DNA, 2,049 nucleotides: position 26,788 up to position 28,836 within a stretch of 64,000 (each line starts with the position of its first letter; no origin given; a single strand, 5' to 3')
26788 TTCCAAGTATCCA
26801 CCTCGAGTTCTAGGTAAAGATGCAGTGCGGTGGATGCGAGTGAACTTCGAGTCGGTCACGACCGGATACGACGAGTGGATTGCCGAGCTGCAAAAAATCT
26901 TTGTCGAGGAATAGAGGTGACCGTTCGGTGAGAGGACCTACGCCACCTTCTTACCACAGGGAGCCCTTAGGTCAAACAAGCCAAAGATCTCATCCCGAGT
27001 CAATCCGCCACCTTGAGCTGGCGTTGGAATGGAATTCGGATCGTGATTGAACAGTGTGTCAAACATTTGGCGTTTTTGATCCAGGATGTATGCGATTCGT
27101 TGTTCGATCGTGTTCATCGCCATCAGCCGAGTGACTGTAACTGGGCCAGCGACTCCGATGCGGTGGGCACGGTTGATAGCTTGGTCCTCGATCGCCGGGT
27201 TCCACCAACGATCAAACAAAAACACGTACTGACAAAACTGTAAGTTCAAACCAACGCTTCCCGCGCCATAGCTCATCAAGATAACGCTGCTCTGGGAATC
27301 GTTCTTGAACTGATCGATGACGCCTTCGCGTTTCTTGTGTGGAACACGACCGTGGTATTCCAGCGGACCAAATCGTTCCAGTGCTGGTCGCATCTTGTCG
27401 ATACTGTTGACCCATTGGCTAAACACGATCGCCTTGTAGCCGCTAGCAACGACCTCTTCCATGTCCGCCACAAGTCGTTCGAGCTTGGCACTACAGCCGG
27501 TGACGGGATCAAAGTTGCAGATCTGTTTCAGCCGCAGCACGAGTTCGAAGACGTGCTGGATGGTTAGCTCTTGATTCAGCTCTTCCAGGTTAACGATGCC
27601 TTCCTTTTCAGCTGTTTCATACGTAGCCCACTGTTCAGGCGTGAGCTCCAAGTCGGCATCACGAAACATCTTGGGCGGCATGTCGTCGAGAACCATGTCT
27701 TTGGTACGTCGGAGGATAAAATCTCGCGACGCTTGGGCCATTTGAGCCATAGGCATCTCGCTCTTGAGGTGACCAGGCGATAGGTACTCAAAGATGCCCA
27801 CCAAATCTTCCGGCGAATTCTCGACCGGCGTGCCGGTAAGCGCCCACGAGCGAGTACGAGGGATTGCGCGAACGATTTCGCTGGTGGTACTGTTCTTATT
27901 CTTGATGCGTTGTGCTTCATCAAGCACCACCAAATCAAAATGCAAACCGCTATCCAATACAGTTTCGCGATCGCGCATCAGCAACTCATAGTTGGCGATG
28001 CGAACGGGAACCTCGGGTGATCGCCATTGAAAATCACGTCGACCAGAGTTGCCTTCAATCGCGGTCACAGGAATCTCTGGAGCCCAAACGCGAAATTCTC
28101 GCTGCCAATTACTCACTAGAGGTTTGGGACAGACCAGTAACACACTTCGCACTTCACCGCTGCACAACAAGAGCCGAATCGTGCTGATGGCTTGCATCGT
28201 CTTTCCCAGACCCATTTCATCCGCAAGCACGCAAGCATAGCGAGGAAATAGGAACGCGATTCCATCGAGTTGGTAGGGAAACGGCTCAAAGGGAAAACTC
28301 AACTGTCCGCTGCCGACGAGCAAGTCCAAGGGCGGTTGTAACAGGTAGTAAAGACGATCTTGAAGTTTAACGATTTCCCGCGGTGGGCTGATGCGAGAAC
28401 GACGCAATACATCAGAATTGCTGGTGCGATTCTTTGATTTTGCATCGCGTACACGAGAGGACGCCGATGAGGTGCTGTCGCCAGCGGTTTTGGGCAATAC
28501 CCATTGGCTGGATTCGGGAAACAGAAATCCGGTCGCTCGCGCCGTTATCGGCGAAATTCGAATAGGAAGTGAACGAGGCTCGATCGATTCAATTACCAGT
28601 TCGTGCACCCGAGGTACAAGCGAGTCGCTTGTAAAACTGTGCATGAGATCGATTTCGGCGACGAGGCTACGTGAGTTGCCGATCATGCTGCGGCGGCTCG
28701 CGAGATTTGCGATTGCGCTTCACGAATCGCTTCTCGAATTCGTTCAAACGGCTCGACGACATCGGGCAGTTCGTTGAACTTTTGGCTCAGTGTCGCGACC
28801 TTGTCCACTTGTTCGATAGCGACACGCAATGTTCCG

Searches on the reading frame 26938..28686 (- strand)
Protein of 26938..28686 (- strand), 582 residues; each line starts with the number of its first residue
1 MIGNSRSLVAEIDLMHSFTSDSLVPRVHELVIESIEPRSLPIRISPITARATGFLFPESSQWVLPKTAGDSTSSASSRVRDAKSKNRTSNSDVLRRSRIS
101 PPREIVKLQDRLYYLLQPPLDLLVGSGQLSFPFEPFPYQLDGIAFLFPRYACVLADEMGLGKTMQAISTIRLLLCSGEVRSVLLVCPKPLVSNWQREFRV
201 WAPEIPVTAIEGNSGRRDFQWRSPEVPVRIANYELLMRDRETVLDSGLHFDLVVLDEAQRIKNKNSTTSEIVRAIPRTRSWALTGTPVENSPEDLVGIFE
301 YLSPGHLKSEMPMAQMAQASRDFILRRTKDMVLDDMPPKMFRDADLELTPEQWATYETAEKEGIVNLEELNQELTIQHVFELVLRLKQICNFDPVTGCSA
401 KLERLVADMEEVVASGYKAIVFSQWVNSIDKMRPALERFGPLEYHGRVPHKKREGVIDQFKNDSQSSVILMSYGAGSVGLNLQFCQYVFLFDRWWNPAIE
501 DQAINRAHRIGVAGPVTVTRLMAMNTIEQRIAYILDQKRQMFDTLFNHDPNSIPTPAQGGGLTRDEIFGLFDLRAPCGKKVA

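Call 94: search_protein_families(library=pfam, proteins=[window:26938-28686:-], max_evalue=0.0001)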
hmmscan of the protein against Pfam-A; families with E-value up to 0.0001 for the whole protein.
window:26938-28686:- (582 aa): 4 families
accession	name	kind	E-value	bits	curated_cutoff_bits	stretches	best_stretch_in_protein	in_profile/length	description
PF00176.29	SNF2-rel_dom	-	1.2e-46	159.6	24.9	1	138-391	1-286/290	SNF2-related domain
PF00271.37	Helicase_C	-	8.1e-19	68.3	23.5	1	412-511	11-110/110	Helicase conserved C-terminal domain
PF04851.21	ResIII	-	4.9e-10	40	22.5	1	154-288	28-163/164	Type III restriction enzyme, res subunit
PF00270.35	DEAD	-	2.3e-05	24.6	26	1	146-290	11-162/167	DEAD/DEAH box helicase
